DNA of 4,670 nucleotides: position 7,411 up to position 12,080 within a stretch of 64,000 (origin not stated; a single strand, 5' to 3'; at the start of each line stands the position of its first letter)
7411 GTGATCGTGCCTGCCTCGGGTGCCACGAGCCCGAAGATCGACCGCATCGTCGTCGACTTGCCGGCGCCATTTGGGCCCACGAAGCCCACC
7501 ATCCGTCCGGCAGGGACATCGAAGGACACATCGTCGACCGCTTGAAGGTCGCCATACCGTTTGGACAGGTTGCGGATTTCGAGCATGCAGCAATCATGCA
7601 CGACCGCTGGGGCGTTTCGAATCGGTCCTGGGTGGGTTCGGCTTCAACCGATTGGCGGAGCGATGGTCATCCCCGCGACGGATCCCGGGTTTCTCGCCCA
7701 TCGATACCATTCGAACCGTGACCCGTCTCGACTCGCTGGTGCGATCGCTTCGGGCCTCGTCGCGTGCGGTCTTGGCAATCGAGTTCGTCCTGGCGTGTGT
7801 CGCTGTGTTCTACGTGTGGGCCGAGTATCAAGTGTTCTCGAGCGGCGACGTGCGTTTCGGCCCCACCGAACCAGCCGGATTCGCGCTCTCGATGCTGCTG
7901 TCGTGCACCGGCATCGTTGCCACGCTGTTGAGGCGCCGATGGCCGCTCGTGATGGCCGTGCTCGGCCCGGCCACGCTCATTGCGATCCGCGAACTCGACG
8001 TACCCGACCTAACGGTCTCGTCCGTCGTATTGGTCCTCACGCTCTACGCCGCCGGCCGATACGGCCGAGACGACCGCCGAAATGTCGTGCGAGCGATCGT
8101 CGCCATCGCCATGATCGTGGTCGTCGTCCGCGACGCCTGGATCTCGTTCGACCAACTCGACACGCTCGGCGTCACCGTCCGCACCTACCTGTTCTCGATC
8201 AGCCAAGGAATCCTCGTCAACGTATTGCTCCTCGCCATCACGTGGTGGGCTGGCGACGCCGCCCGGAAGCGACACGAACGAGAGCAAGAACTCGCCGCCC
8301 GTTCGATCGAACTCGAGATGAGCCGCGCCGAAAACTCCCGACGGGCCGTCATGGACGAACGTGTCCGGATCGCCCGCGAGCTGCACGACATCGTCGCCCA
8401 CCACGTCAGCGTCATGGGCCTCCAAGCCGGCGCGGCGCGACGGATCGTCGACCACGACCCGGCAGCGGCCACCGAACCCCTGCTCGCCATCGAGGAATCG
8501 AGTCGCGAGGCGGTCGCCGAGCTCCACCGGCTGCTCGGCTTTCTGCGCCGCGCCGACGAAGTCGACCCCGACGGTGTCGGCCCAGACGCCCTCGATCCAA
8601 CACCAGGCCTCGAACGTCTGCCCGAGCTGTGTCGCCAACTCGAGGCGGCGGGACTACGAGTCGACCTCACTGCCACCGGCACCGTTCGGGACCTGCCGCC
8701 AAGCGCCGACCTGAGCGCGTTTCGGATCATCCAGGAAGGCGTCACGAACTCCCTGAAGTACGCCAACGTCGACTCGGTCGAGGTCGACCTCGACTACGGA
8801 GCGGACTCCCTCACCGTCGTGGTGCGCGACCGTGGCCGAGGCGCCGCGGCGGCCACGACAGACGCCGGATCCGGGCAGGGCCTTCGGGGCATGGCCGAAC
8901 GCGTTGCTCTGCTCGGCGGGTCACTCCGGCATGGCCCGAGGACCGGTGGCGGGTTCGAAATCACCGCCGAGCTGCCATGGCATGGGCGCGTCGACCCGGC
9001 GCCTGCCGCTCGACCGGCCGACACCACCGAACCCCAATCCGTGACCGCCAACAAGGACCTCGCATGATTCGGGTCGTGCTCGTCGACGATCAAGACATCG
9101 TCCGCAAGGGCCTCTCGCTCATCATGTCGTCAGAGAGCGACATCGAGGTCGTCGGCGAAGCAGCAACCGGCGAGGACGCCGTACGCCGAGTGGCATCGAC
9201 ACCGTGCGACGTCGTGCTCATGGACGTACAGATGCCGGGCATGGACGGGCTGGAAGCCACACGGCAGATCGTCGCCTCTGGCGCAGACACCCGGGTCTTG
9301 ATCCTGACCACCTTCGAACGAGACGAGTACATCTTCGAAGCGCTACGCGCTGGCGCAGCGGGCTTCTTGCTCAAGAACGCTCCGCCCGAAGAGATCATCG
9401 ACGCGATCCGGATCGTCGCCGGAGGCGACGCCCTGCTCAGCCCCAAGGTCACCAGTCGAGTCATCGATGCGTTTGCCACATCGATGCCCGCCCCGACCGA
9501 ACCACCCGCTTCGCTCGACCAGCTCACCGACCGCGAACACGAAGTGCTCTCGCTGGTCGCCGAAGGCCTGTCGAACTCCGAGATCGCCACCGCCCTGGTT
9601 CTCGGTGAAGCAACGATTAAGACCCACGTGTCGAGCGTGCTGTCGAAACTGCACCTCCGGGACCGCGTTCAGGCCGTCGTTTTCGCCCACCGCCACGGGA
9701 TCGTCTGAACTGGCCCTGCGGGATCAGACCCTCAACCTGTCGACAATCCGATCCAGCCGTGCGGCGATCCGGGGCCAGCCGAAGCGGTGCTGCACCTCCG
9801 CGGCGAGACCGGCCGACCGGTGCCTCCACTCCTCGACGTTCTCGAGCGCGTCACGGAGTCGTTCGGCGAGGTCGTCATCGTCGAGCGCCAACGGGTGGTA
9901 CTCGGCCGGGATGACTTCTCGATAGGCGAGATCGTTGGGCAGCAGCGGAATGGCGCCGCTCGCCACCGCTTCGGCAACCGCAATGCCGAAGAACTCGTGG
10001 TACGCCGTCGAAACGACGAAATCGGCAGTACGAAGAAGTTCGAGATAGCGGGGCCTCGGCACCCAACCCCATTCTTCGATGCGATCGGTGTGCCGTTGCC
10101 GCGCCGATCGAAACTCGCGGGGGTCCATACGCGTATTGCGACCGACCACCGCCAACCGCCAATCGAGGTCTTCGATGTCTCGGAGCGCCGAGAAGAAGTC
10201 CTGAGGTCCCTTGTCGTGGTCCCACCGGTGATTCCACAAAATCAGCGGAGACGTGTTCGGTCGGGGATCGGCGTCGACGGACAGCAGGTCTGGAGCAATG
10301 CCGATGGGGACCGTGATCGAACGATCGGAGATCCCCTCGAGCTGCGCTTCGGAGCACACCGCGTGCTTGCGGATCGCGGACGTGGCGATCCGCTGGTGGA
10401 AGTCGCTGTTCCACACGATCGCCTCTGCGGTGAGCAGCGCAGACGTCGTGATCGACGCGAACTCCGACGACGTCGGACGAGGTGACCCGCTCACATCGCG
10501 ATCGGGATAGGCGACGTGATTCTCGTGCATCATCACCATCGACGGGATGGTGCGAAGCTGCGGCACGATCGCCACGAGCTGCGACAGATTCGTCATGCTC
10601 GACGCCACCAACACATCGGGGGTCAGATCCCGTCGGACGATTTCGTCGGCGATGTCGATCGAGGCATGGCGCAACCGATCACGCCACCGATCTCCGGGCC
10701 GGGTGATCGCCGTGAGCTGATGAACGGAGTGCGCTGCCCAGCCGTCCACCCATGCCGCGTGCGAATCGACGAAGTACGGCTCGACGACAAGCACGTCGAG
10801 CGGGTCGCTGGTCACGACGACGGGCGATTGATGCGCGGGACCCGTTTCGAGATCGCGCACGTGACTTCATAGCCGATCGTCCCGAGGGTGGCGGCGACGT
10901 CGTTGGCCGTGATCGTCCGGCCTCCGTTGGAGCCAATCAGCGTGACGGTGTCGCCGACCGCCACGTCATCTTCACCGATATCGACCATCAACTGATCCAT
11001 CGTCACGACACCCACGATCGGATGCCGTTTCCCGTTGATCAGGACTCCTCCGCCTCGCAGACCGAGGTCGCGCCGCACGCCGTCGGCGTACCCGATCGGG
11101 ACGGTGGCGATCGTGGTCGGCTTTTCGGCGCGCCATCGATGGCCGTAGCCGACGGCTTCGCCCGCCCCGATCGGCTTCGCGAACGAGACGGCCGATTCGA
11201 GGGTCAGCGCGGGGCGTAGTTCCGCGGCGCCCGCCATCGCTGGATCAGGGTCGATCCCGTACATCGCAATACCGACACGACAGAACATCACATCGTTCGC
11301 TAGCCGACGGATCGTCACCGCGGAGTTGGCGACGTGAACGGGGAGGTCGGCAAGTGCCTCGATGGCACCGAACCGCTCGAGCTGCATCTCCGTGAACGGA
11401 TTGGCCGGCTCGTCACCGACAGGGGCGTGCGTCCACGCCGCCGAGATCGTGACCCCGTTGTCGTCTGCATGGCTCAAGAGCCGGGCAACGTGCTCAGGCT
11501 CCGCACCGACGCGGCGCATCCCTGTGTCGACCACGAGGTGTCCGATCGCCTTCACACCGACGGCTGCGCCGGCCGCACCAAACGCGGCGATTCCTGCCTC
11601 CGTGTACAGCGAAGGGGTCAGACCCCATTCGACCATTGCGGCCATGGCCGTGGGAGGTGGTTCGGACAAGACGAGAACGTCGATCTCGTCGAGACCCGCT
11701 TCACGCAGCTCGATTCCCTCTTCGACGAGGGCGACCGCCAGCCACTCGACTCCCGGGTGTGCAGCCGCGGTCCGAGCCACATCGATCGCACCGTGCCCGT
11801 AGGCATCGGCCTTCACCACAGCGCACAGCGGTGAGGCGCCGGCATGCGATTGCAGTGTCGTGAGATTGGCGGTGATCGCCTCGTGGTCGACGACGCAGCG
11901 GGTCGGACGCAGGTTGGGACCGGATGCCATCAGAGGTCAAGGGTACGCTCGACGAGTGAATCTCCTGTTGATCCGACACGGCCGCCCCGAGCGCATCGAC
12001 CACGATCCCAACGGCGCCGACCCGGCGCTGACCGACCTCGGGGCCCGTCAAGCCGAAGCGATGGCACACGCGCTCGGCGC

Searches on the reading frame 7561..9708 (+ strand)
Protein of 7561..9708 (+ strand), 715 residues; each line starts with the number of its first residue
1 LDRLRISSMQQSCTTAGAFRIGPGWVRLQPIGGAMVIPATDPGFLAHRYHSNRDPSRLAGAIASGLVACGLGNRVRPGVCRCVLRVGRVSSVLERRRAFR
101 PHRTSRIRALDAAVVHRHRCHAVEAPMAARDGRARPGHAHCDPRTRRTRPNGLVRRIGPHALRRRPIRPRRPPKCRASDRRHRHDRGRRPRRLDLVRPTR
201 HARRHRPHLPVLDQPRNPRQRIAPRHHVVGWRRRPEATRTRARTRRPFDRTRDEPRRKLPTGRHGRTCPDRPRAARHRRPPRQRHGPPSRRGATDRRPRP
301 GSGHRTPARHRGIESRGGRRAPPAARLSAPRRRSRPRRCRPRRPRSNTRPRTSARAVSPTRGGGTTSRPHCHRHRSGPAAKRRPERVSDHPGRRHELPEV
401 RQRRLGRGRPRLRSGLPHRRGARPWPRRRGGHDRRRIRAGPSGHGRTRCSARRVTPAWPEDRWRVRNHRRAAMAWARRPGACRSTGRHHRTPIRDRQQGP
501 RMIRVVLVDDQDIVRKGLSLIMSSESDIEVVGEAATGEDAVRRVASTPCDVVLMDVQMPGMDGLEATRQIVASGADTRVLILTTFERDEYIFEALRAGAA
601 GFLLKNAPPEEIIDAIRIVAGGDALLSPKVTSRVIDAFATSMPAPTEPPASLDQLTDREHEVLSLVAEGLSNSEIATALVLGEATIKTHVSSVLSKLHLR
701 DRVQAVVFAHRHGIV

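Call 66: search_protein_families(library=pfam, proteins=[window:7561-9708:+], max_evalue=0.0001)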
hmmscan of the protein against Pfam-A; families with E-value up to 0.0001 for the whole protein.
window:7561-9708:+ (715 aa): 3 families
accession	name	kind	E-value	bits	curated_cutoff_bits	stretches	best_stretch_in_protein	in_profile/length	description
PF00072.30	Response_reg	-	2.2e-27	95.9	30.2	1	505-617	1-111/111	Response regulator receiver domain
PF00196.25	GerE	-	3.6e-17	62.2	23.5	1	653-709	1-57/57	Bacterial regulatory proteins, luxR family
PF08281.18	Sigma70_r4_2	-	4.8e-05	23.4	25.7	1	652-696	8-53/54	Sigma-70, region 4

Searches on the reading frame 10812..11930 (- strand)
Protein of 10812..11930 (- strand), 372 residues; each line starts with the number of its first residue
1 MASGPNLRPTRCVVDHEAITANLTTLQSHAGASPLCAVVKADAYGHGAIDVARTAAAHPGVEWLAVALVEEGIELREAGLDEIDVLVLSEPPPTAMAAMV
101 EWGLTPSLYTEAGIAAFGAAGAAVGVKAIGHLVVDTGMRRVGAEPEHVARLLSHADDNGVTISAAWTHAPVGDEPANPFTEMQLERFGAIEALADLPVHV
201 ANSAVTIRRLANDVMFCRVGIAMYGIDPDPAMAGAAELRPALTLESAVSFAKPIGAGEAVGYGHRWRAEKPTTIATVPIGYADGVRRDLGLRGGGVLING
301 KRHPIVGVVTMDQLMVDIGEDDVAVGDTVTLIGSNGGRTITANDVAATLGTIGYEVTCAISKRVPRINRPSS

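Call 29: search_protein_families(library=pfam, proteins=[window:10812-11930:-], max_evalue=0.001)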
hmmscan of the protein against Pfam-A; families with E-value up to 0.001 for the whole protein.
window:10812-11930:- (372 aa): 2 families
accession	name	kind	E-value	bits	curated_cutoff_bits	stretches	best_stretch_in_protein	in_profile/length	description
PF01168.26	Ala_racemase_N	-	1.8e-49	168.9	24.1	1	14-228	1-220/220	Alanine racemase, N-terminal domain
PF00842.27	Ala_racemase_C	-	1.4e-44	151.2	25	1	241-367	1-126/127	Alanine racemase, C-terminal domain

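Call 70: find_homologous_proteins(query=window:10812-11927:-, max_evalue=1e-60)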
Query window:10812-11927:- (371 aa): 4651 proteins with E <= 1e-60 among 8000 candidates; the best 120 are listed.
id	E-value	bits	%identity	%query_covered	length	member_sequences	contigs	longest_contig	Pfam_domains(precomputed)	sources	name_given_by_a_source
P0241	5.3e-239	810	100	100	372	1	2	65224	PF00842.28,PF01168.27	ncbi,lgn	-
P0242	2.1e-163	562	73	99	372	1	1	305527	PF00842.28,PF01168.27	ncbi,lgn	-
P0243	6.7e-128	445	61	98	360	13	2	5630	PF00842.28,PF01168.27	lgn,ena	-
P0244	4.0e-124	432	61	97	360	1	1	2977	PF00842.28,PF01168.27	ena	-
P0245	5.3e-123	429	63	98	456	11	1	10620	PF00842.28,PF01168.27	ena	-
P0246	1.7e-122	427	58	97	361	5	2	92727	PF00842.28,PF01168.27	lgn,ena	-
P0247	9.2e-121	421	62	93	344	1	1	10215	PF00842.28,PF01168.27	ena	-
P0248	2.6e-120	420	60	97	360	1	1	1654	PF00842.28,PF01168.27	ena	-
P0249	3.3e-120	420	60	98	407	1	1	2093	PF00842.28,PF01168.27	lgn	-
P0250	3.9e-120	419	62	93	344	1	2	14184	PF00842.28,PF01168.27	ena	-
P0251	5.6e-120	419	63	90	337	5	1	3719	PF00842.28,PF01168.27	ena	-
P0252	6.2e-120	419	58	97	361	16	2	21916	PF00842.28,PF01168.27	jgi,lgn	-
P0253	1.4e-119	418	58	98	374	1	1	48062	PF00842.28,PF01168.27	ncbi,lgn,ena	-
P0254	1.7e-119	417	61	93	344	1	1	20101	PF00842.28,PF01168.27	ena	-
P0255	1.9e-119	417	60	98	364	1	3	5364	PF00842.28,PF01168.27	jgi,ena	-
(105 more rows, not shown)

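Call 71: find_encoding_contigs(protein=P0242, flank=10000, max_places=1)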
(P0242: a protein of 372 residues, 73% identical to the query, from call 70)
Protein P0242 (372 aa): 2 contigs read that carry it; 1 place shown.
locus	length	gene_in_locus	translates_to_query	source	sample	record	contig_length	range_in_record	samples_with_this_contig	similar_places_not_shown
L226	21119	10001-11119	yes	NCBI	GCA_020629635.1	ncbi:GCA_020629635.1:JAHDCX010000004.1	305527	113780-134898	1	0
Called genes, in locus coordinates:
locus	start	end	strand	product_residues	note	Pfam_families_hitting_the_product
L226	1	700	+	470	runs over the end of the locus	PF13687:DUF4153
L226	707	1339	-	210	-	-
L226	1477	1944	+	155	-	PF13404:HTH_AsnC-type, PF13412:HTH_24, PF01037:AsnC_trans_reg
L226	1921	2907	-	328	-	PF02615:Ldh_2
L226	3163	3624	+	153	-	PF04940:BLUF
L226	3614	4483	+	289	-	PF12833:HTH_18, PF00165:HTH_AraC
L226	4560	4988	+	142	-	PF00293:NUDIX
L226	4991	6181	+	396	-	PF00266:Aminotran_5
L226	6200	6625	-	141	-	PF07291:MauE, PF07681:DoxX (weak)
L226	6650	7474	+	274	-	-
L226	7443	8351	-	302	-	PF00378:ECH_1, PF16113:ECH_2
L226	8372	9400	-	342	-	PF07992:Pyr_redox_2 (weak), PF00070:Pyr_redox (faint), PF00890:FAD_binding_2 (weak), PF01266:DAO (faint), PF03486:HI0933_like (faint), PF12831:FAD_oxidored (weak), PF13450:NAD_binding_8, PF01593:Amino_oxidase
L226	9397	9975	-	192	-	PF00300:His_Phos_1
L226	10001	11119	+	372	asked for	PF01168:Ala_racemase_N, PF00842:Ala_racemase_C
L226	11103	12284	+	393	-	PF12038:QTMAN_N, PF20706:GT4-conflict (faint), PF00534:Glycos_transf_1, PF13692:Glyco_trans_1_4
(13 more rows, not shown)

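Call 72: find_encoding_contigs(protein=P0241, flank=500, max_places=2)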
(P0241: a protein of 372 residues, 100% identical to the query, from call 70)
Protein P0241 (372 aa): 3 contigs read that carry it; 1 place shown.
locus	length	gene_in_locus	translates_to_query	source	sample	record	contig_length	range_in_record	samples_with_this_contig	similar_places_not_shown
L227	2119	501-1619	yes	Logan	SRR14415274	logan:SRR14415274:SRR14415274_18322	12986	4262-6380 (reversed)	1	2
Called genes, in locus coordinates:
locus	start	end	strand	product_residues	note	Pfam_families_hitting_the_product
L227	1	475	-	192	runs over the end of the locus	PF00300:His_Phos_1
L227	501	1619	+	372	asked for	PF01168:Ala_racemase_N, PF00842:Ala_racemase_C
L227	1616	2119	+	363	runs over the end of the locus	PF12038:QTMAN_N, PF00534:Glycos_transf_1, PF13692:Glyco_trans_1_4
